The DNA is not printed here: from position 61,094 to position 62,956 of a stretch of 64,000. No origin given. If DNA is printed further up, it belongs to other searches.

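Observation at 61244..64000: RnlA-like HEPN protein with AT-hooks directly upstream of a degenerate CTP-synthase paralog: candidate undescribed toxin/defence pair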

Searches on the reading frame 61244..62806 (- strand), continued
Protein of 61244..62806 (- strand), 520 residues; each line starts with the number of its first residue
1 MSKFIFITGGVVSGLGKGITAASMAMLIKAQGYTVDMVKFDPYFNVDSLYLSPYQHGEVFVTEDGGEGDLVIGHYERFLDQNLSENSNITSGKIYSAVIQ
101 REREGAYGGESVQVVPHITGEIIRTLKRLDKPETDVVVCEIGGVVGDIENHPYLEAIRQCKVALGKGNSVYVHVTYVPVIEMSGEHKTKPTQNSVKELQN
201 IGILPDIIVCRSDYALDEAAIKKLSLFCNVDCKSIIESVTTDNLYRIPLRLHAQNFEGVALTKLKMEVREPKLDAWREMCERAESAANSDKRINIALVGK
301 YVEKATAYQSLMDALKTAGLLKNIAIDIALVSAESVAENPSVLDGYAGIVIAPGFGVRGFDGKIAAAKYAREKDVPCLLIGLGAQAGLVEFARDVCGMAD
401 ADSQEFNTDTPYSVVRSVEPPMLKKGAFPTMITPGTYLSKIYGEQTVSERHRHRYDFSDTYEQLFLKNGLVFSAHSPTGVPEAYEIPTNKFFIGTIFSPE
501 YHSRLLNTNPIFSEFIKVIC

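Call 26: search_solved_structures(query=window:61244-62806:-, max_evalue=1e-120, show_alignments=5)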
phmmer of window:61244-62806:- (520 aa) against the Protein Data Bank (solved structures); distinct sequences matched with E-value up to 1e-120: 10.
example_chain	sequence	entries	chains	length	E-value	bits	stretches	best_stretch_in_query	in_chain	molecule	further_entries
1vcm_A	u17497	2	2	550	2.1e-135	455.6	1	3-517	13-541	CTP synthetase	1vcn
1vco_A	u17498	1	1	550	2.1e-135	455.6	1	3-517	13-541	CTP synthetase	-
3nva_A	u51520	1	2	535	7e-133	447.3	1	2-519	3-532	CTP synthase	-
9kao_A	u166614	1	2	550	3.1e-131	441.8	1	1-517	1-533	CTP synthase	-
5tkv_A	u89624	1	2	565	1.7e-124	419.6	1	3-518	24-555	CTP synthase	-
8i9o_A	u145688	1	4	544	1.9e-124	419.5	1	3-518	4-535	CTP synthase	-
1s1m_A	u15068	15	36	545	1.9e-124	419.4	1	3-518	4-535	CTP synthase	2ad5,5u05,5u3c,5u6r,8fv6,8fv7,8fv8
4zdk_A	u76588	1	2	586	5.9e-124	417.8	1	2-516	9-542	CTP synthase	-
4zdi_A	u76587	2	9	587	6e-124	417.8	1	2-516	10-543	CTP synthase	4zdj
8uv4_R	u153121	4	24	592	6.2e-124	417.8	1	2-516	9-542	CTP synthase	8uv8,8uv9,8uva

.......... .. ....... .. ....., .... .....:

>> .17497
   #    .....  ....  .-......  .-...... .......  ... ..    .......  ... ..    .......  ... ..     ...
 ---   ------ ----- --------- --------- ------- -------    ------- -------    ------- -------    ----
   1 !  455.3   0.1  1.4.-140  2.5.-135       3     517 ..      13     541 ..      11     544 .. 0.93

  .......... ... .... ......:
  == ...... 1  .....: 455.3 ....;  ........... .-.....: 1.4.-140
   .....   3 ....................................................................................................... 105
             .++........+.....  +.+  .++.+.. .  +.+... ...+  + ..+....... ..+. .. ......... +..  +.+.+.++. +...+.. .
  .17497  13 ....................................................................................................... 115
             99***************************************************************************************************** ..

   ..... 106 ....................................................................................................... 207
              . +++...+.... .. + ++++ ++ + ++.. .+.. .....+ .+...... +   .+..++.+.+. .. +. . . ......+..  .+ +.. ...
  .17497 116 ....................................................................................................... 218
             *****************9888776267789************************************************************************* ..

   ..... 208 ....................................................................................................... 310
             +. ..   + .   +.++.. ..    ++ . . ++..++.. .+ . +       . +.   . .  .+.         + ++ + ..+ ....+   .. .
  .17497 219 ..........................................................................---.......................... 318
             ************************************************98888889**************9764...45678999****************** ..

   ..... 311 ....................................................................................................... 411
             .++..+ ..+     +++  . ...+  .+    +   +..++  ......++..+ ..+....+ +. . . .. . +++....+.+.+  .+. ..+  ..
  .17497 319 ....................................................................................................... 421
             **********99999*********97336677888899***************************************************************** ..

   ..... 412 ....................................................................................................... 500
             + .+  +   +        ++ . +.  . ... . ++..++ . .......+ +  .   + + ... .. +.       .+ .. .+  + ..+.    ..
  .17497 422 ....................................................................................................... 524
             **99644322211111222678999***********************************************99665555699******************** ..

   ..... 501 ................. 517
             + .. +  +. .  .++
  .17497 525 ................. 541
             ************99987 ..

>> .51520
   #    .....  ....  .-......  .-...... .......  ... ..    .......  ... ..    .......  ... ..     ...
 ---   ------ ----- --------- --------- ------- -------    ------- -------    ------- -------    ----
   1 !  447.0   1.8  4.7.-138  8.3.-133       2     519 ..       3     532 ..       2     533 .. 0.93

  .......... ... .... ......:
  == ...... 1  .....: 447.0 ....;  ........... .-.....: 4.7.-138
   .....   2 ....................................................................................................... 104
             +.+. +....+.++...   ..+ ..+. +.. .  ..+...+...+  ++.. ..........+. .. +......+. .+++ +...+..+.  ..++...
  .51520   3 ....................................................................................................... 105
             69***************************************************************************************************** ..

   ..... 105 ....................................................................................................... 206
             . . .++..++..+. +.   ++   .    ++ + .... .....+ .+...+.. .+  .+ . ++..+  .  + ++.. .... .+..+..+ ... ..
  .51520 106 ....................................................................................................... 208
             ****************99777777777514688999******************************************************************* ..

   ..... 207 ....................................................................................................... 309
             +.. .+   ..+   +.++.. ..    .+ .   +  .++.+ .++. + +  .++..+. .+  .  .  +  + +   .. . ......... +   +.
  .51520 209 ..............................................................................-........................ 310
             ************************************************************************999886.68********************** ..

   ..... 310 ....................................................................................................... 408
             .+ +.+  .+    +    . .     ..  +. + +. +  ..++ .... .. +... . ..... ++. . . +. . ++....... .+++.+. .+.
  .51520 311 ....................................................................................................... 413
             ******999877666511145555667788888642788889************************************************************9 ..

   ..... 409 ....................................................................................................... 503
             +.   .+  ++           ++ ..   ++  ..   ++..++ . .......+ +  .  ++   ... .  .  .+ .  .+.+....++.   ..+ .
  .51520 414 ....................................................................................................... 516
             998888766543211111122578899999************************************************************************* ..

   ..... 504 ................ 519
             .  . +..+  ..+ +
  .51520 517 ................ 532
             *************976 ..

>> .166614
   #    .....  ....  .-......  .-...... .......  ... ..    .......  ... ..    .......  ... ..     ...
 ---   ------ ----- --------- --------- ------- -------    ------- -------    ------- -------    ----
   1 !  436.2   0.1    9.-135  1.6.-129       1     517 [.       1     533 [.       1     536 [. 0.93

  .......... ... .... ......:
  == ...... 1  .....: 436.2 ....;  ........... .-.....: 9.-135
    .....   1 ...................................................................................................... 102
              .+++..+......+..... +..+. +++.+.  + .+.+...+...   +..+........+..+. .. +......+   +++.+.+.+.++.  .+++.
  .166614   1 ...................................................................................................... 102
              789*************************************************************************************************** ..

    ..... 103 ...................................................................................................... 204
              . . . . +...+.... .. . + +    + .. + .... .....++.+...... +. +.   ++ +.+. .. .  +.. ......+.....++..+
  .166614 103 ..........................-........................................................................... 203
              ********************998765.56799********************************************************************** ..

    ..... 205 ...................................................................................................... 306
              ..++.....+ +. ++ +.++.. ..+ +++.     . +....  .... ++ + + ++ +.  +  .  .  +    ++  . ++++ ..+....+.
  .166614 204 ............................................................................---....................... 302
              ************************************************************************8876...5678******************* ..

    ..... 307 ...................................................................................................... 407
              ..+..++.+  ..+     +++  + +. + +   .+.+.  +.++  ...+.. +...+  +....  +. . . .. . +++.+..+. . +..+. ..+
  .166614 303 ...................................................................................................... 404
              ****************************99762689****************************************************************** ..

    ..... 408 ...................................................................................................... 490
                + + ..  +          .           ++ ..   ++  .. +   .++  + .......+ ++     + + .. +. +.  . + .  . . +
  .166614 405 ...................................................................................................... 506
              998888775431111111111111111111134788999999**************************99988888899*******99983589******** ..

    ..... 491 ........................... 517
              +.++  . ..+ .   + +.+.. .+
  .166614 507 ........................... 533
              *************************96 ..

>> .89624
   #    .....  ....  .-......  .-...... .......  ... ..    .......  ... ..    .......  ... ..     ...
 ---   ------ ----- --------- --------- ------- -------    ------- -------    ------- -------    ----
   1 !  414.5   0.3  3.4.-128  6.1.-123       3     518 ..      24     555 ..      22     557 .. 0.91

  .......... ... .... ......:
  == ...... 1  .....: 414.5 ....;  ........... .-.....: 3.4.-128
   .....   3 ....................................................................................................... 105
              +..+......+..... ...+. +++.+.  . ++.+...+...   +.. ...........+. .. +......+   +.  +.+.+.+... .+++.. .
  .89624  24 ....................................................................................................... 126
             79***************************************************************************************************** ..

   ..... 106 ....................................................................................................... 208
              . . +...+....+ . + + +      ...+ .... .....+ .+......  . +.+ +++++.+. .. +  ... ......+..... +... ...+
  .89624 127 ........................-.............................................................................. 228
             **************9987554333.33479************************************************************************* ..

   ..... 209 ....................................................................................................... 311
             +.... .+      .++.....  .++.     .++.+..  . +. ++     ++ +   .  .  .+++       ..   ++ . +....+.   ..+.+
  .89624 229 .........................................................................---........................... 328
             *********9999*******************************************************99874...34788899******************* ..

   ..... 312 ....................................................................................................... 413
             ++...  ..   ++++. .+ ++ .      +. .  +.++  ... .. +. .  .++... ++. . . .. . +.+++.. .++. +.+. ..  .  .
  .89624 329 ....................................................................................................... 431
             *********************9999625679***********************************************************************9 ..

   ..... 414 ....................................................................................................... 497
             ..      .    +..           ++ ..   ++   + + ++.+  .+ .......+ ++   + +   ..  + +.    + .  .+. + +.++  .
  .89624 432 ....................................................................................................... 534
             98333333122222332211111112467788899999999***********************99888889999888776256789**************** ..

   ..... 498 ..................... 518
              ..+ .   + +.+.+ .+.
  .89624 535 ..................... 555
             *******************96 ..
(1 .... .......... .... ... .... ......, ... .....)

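Call 28: search_protein_families(library=ncbifam, proteins=[L001:8060-9964:+, window:61244-62806:-], max_evalue=0.1)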
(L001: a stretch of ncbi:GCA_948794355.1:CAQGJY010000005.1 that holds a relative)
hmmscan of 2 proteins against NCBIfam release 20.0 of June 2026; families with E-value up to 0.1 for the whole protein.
L001:8060-9964:+ (635 aa): 1 family
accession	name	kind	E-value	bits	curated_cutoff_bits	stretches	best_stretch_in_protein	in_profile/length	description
NF011515.0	PRK14954.1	equivalog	0.028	13.1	1117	1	272-362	385-476/620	DNA polymerase III subunits gamma and tau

window:61244-62806:- (520 aa): 3 families
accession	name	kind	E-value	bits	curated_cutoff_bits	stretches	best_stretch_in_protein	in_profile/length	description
NF003792.0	PRK05380.1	equivalog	7.8e-195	648.6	308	1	1-518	2-525/534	CTP synthase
TIGR00337.1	PyrG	equivalog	3.6e-184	613.2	462.75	1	2-517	3-525/526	glutamine hydrolyzing CTP synthase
NF004836.1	PRK06186.1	equivalog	2.7e-37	128.1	260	1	293-518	1-226/228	CTP synthase C-terminal region-related (seleno)protein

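Call 29: search_protein_families(library=pfam, proteins=[L001:8060-9964:+, L001:4273-7719:+, L001:2673-3275:+], max_evalue=1)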
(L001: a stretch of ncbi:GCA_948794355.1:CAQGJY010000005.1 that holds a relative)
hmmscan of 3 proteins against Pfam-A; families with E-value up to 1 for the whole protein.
L001:8060-9964:+ (635 aa): 4 families
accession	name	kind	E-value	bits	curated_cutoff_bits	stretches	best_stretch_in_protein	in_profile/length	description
PF19034.5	RnlA-toxin_DBD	-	2e-07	31.8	27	1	472-590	3-123/125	RNase LS, bacterial toxin DBD domain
PF02178.24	AT_hook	-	0.00057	19.9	17.4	2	332-342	1-11/13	AT hook motif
PF08308.17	PEGA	-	0.064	13.6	20.8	0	383-402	11-30/71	PEGA domain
PF09998.14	DUF2239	-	0.48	10.7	25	0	260-300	40-81/182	Uncharacterized protein conserved in bacteria (DUF2239)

L001:4273-7719:+ (1149 aa): 7 families
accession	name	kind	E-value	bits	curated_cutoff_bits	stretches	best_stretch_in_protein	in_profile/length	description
PF19077.6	Big_13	-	7.9e-05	23.5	27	0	943-1000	35-98/102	Bacterial Ig-like domain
PF16403.11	Bact_surface_Ig-like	-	0.001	19.5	27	2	1077-1108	40-71/71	Bacterial surface protein, Ig-like domain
PF15418.12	DUF4625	-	0.0018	19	27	1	1083-1108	105-130/131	Domain of unknown function (DUF4625)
PF00630.25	Filamin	-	0.0099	17.1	26.9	0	71-134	40-88/93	Filamin/ABP280 repeat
PF24039.1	DUF7348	-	0.078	13.7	27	0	877-908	12-43/70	Domain of unknown function (DUF7348)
PF05767.17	Pox_A14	-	0.078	13.6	27.7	1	1110-1146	34-71/93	Poxvirus virion envelope protein A14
PF02494.22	HYR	-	0.23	12.3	21.7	2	506-531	55-80/81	HYR domain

L001:2673-3275:+ (201 aa): 0 families

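Call 32: find_homologous_proteins(query=window:61244-62806:-, max_evalue=1e-50)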
Query window:61244-62806:- (520 aa): 8000 proteins with E <= 1e-50 among 8000 candidates; the best 120 are listed.
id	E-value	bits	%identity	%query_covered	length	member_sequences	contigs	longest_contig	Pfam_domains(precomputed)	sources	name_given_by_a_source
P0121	0.0e+0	1171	100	100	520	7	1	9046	PF06418.21,PF00117.35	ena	-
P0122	0.0e+0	1052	88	100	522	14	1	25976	PF06418.21,PF00117.35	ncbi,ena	-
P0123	1.4e-294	996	83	100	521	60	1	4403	PF06418.21,PF00117.35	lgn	-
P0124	7.5e-290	980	82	100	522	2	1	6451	PF06418.21,PF00117.35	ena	-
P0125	1.4e-289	979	82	100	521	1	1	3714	PF06418.21,PF00117.35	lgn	-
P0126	1.7e-288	975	82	100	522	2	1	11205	PF06418.21,PF00117.35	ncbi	-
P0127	2.8e-287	972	82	100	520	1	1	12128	PF06418.21,PF00117.35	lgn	-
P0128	4.0e-287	971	81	100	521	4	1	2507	PF06418.21,PF00117.35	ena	-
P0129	2.8e-286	968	83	98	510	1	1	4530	PF06418.21,PF00117.35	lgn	-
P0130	3.1e-286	968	81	100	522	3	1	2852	PF06418.21,PF00117.35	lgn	-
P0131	6.6e-286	967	80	100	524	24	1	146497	PF06418.21,PF00117.35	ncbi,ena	-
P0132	1.2e-285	966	80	100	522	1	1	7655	PF06418.21,PF00117.35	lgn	-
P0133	1.9e-283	959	80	100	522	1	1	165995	PF06418.21,PF00117.35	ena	-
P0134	2.6e-282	955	81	100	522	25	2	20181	PF06418.21,PF00117.35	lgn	-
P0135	7.8e-282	954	80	100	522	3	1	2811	PF06418.21,PF00117.35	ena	-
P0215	1.0e-163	564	51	99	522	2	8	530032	PF06418.21,PF00117.35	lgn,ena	-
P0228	3.8e-155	536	49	99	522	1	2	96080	PF06418.21,PF00117.35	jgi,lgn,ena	-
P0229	5.1e-155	535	48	99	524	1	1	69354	PF06418.21,PF00117.35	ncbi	-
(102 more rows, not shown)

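Call 40: find_related_loci(query=A1, collection=viral_contigs, flank=5000)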
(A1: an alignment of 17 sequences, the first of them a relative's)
Query A1 (635 aa) in viral_contigs; peptide patterns used: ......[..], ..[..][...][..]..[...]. (x = any residue, [..] = any of these).
78 stretches matched a pattern, but none encodes a relative of the query by tblastn (E <= 1e-3).

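Call 41: find_encoding_contigs(protein=P0228, flank=6000, max_places=2)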
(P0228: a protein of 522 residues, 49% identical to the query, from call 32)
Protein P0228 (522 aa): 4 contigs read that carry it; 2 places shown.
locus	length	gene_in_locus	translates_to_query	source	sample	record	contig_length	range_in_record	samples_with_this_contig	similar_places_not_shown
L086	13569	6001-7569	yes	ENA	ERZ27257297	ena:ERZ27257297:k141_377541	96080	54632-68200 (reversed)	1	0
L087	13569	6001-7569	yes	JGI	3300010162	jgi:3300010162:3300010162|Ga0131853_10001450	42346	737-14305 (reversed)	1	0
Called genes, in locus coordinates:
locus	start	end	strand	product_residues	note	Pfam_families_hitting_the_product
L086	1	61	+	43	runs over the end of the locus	-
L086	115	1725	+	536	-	PF00239:Resolvase, PF07508:Recombinase, PF13408:Zn_ribbon_recom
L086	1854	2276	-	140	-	PF06445:GyrI-like, PF14526:Cass2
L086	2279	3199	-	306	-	PF00376:MerR, PF13411:MerR_1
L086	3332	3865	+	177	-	PF03838:RecU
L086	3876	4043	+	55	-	-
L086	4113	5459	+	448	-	PF00664:ABC_membrane, PF00005:ABC_tran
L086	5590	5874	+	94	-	-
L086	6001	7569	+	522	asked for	PF06418:CTP_synth_N, PF00117:GATase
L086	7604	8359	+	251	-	PF19952:DUF6414 (weak)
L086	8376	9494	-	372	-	PF04055:Radical_SAM, PF06969:HemN_C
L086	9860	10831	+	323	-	PF00586:AIRS, PF02769:AIRS_C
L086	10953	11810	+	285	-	-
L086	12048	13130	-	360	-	PF25198:Spore_GerAC_N, PF05504:Spore_GerAC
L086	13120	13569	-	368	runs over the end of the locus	PF03845:Spore_permease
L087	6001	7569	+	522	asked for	PF06418:CTP_synth_N, PF00117:GATase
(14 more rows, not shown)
